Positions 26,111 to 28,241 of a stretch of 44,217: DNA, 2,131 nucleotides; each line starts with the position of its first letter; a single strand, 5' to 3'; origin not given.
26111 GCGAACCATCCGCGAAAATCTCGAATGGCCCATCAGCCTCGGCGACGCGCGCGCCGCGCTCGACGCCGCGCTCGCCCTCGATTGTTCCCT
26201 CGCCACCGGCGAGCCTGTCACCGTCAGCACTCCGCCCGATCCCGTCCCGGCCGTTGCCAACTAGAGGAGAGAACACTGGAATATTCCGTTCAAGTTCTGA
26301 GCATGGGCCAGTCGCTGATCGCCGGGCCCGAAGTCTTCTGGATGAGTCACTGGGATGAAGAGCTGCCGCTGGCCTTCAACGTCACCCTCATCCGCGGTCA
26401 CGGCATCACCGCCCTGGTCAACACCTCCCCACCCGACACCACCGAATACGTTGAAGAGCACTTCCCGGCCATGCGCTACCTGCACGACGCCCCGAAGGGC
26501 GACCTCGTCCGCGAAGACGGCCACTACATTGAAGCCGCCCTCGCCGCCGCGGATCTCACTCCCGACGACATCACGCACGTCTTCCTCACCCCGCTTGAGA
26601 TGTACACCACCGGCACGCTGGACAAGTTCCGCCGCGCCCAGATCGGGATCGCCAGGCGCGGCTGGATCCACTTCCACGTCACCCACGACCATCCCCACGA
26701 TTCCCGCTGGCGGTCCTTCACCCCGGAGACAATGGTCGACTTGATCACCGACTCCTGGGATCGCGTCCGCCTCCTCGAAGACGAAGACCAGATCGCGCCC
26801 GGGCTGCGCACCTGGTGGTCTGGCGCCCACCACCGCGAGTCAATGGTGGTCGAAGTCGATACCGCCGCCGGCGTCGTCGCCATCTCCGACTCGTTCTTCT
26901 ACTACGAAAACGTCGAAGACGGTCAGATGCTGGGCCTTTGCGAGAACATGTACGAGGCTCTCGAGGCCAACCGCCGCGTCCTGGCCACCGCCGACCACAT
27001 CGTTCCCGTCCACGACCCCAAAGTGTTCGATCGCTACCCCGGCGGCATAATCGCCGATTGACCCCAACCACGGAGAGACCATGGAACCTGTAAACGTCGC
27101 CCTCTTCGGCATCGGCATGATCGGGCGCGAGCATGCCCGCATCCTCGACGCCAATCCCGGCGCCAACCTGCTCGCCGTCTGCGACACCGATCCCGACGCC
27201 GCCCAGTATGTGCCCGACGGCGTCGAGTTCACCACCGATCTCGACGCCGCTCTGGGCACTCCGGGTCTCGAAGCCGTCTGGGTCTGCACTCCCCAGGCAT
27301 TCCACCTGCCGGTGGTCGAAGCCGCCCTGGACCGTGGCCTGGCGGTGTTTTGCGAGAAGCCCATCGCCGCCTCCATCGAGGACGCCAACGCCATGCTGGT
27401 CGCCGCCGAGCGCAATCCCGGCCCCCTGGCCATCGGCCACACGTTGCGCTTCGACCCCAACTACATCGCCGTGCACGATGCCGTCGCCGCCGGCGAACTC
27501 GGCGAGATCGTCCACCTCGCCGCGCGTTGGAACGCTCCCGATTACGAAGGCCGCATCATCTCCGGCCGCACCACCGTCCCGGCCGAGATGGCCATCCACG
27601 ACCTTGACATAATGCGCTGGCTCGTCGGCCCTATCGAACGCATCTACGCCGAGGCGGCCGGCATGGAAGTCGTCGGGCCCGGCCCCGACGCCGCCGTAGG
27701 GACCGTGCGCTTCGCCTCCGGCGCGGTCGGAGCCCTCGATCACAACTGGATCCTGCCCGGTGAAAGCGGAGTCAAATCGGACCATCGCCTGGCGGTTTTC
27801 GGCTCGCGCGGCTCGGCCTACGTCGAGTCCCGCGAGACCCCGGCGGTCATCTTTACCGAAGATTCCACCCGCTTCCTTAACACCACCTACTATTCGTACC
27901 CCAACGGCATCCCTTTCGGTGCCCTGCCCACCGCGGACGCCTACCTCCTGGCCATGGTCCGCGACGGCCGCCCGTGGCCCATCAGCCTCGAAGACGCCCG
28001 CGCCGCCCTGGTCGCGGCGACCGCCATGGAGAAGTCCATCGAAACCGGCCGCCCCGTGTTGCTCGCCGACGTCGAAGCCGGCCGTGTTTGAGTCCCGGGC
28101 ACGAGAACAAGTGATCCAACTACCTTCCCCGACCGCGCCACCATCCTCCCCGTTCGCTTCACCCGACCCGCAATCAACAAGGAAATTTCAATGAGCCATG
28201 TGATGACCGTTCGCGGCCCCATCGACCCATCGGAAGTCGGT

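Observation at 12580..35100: ~22.4 kb paralog-rich catabolic block: candidate undescribed lactone/lactam ring-opening and oxidative utilisation locus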

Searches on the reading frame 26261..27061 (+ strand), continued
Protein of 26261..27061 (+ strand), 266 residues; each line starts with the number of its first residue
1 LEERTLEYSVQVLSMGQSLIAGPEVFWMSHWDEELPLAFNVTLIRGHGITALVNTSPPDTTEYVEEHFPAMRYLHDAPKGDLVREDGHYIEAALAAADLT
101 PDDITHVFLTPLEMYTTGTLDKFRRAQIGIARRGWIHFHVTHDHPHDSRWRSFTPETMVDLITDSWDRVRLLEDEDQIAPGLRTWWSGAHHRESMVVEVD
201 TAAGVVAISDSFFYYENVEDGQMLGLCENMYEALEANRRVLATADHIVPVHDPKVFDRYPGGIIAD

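Call 68: search_solved_structures(query=A2, max_evalue=0.01, show_alignments=3)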
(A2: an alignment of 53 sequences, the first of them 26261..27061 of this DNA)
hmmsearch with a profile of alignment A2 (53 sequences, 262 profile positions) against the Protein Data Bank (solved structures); distinct sequences matched with E-value up to 0.01: 16.
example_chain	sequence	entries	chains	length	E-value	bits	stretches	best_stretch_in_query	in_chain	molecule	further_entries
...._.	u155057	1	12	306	5.6e-11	45.9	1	85-255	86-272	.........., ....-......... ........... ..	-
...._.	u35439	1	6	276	8.3e-07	32.2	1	30-212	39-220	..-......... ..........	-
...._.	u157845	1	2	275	6.1e-06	29.4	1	27-240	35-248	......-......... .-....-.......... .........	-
9b2p_A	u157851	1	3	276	6.2e-06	29.4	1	27-240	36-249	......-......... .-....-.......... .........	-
9b2n_A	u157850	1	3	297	7.7e-06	29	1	27-240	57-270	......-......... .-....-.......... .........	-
6n9q_P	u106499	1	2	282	1.2e-05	28.4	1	27-240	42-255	Lactonase GcL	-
6n9i_A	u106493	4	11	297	1.4e-05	28.2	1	27-240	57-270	Putative hydrolase | GcL lactonase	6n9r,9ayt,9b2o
9b2i_A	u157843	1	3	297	1.6e-05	28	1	27-240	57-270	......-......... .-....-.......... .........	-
9b2j_A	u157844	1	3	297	1.9e-05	27.8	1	27-238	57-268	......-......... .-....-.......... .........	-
1ztc_A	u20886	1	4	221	0.00015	24.9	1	44-204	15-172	hypothetical protein TM0894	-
6cgy_A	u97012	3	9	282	0.00028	23.9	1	31-209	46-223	Beta-lactamase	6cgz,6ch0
4v0h_A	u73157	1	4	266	0.00033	23.7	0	173-248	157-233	METALLO-BETA-LACTAMASE DOMAIN-CONTAINING PROTEIN 1 1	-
2a7m_A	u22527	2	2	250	0.0031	20.5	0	30-128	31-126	N-acyl homoserine lactone hydrolase | N-acyl homoserine lactonase AiiA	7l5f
5eh9_A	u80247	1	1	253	0.0032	20.5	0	30-128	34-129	N-acyl homoserine lactonase AiiA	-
3dha_A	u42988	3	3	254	0.0032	20.5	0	30-128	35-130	N-Acyl Homoserine Lactone Hydrolase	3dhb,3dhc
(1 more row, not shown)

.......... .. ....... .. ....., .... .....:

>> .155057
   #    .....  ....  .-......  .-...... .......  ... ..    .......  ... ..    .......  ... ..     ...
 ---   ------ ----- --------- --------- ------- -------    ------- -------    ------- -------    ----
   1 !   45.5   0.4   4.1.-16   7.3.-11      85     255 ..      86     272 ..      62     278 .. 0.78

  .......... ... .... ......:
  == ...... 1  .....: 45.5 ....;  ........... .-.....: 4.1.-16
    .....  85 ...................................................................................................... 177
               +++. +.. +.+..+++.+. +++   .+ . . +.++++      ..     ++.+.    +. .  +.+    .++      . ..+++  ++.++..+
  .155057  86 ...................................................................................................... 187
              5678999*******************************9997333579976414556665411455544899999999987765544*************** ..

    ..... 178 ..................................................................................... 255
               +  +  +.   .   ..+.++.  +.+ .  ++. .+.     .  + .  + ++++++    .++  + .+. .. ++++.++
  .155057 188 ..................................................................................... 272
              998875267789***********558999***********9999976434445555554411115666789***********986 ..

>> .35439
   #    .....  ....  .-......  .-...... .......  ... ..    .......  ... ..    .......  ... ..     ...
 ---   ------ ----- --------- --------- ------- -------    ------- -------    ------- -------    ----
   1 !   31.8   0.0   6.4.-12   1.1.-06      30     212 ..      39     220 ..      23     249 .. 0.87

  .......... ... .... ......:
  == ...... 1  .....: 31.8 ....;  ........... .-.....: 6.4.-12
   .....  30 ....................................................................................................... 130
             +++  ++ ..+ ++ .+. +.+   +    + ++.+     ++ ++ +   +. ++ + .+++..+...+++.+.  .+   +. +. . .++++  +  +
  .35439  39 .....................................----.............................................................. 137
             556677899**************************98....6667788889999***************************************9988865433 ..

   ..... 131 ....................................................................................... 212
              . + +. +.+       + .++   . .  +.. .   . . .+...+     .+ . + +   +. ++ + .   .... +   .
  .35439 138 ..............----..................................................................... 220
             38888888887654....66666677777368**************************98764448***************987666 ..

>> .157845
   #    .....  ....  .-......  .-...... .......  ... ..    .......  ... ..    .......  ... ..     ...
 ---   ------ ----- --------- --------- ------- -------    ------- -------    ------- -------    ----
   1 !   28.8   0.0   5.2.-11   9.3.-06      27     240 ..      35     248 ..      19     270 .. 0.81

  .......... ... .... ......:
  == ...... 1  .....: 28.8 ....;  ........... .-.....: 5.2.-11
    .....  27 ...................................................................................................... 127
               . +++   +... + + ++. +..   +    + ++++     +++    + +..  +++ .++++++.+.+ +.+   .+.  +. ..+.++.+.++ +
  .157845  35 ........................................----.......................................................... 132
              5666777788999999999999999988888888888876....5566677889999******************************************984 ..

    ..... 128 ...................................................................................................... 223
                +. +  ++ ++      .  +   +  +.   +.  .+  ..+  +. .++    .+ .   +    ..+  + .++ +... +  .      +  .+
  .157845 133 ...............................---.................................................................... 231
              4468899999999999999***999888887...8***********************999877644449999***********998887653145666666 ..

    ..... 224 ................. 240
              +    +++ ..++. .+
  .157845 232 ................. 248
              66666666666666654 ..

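Call 73: find_encoding_contigs(protein=P0017, flank=10000, max_places=2)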
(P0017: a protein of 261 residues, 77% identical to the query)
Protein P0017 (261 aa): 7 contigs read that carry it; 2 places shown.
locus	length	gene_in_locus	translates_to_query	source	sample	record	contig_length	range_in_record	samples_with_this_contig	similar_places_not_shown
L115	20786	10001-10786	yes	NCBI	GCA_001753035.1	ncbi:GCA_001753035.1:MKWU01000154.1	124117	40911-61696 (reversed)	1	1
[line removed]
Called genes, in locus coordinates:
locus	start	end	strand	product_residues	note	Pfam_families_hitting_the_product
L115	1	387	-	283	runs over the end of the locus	PF00528:BPD_transp_1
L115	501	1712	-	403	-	PF01547:SBP_bac_1 (weak), PF13343:SBP_bac_6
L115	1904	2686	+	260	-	PF09339:HTH_IclR, PF01614:IclR_C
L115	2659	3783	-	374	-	PF02746:MR_MLE_N, PF13378:MR_MLE_C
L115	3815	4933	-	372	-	PF02746:MR_MLE_N, PF13378:MR_MLE_C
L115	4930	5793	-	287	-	PF04909:Amidohydro_2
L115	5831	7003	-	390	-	PF01546:Peptidase_M20, PF07687:M20_dimer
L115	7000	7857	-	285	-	PF02633:Creatininase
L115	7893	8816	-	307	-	PF01136:Peptidase_U32 (weak)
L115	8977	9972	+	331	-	PF01408:GFO_IDH_MocA, PF02894:GFO_IDH_MocA_C, PF22725:GFO_IDH_MocA_C3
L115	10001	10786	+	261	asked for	-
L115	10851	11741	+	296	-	PF04909:Amidohydro_2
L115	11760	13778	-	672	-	PF01663:Phosphodiest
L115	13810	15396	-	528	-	PF20254:DMFA2_C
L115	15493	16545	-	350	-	PF02126:PTE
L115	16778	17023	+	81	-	-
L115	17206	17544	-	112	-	-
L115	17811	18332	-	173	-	PF02566:OsmC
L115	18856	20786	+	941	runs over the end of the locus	PF10101:DUF2339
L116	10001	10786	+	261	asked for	-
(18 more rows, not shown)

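Call 74: find_encoding_contigs(protein=P0043, flank=10000, max_places=1)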
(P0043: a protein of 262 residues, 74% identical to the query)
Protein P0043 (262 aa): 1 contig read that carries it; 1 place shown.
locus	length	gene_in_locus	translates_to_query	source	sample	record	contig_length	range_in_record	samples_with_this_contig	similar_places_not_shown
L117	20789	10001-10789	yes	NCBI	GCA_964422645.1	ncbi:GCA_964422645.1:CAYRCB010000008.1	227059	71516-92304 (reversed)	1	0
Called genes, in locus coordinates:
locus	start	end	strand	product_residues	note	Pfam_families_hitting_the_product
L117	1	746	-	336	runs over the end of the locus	PF01408:GFO_IDH_MocA, PF02894:GFO_IDH_MocA_C, PF22725:GFO_IDH_MocA_C3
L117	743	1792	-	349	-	PF02126:PTE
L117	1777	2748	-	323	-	PF03069:FmdA_AmdA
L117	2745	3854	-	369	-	PF00005:ABC_tran, PF13304:AAA_21 (faint), PF08402:TOBE_2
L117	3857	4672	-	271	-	PF00528:BPD_transp_1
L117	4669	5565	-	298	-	PF00528:BPD_transp_1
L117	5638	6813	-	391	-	PF13343:SBP_bac_6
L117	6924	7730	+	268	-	PF02633:Creatininase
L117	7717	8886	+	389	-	PF01546:Peptidase_M20, PF07687:M20_dimer (weak)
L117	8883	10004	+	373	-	PF02746:MR_MLE_N, PF13378:MR_MLE_C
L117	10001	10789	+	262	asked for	-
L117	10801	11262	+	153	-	PF14588:YjgF_endoribonc, PF01042:Ribonuc_L-PSP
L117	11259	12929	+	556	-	PF00171:Aldedh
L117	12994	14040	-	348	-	PF00248:Aldo_ket_red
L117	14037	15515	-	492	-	PF00171:Aldedh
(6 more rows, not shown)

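Call 75: find_encoding_contigs(protein=P0080, flank=10000, max_places=1)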
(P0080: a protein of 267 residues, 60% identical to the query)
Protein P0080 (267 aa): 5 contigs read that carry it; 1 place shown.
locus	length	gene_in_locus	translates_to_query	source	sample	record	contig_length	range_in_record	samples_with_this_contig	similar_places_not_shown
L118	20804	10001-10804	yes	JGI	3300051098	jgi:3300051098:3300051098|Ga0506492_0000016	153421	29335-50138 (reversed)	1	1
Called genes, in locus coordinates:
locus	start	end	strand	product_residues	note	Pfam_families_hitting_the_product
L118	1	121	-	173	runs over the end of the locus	PF01243:PNPOx_N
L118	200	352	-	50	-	-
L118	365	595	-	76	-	-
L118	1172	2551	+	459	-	PF01547:SBP_bac_1, PF13416:SBP_bac_8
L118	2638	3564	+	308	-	PF00528:BPD_transp_1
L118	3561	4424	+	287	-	PF00528:BPD_transp_1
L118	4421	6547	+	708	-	PF01120:Alpha_L_fucos, PF14871:GHL6, PF08532:Glyco_hydro_42M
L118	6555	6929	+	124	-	PF05336:rhaM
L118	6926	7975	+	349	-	PF00248:Aldo_ket_red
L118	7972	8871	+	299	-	PF04909:Amidohydro_2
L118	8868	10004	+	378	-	PF02746:MR_MLE_N, PF13378:MR_MLE_C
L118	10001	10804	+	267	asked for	-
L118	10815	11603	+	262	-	PF23441:SDR (weak), PF00106:adh_short, PF08659:KR, PF13561:adh_short_C2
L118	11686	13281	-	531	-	PF07969:Amidohydro_3, PF01979:Amidohydro_1 (faint)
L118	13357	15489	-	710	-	PF01120:Alpha_L_fucos, PF14871:GHL6, PF08532:Glyco_hydro_42M (weak)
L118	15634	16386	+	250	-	PF00392:GntR, PF07729:FCD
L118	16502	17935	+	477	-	PF01547:SBP_bac_1, PF13416:SBP_bac_8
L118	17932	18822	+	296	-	PF00528:BPD_transp_1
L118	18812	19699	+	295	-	PF00528:BPD_transp_1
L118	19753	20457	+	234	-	PF00106:adh_short, PF13561:adh_short_C2, PF08659:KR, PF23441:SDR (weak)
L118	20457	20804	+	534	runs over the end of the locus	PF07969:Amidohydro_3, PF01979:Amidohydro_1 (faint), PF07969:Amidohydro_3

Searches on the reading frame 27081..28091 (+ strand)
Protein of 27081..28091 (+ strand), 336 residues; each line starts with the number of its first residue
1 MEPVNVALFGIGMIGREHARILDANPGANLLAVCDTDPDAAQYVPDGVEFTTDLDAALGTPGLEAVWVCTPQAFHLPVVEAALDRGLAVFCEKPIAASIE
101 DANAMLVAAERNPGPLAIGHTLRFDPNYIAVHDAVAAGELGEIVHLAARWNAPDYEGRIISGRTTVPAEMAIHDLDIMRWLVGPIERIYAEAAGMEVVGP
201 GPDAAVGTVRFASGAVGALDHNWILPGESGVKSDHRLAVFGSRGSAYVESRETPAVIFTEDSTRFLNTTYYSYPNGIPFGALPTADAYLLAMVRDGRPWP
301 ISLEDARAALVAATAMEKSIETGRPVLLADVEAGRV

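Call 5: search_protein_families(library=pfam, proteins=[window:27081-28091:+], max_evalue=0.001)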
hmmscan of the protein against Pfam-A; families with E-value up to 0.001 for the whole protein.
window:27081-28091:+ (336 aa): 3 families
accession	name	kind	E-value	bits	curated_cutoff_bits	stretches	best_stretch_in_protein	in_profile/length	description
PF01408.29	GFO_IDH_MocA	-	8.4e-24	85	24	1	4-120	1-120/120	Oxidoreductase family, NAD-binding Rossmann fold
PF22725.1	GFO_IDH_MocA_C3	-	4.5e-17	62.6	27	1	129-246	2-123/124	GFO/IDH/MocA C-terminal domain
PF02894.22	GFO_IDH_MocA_C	-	1.2e-12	48.6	22.9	1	134-326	3-216/218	Oxidoreductase family, C-terminal alpha/beta domain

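Call 25: search_protein_families(library=ncbifam, proteins=[window:27081-28091:+], max_evalue=0.001)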
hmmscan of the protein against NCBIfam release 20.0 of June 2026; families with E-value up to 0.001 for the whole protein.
window:27081-28091:+ (336 aa): 10 families
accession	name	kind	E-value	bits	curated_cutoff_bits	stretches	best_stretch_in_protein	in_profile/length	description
TIGR04380.1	myo_inos_iolG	equivalog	2.3e-48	164.8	355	1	4-326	2-329/330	inositol 2-dehydrogenase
NF040723.1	UDP-GlcNAcDh_Arch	equivalog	9e-37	127.2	450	1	5-260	2-249/302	UDP-N-acetylglucosamine 3-dehydrogenase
NF052679.1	InsChiInosDhIolG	equivalog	3.2e-18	65.9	540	1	5-183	4-186/343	bifunctional inositol 2-dehydrogenase/D-chiro-inositol 1-dehydrogenase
NF041392.1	XylDh_Gfo6_Halo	equivalog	4.3e-17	61.9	350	1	60-148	80-168/350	D-xylose 1-dehydrogenase Gfo6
NF008607.0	PRK11579.1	subfamily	6.7e-14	51.6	330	1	3-149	4-151/346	oxidoreductase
NF052479.1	LevoglcsnDh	equivalog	1.1e-12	47.4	650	1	3-192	3-212/386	levoglucosan dehydrogenase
NF007574.0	PRK10206.1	equivalog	2e-12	46.8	352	1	40-150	43-153/345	oxidoreductase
NF058563.1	BT_2159_fam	equivalog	2.1e-07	30.3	650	1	4-183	1-184/350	disaccharide 3-dehydrogenase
NF058561.1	BT_2158_fam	equivalog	5.4e-07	28.6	750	1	4-153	36-187/487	glycoside 3-dehydrogenase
NF009825.0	PRK13302.1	equivalog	0.00065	19.2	253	1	2-91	5-96/271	aspartate dehydrogenase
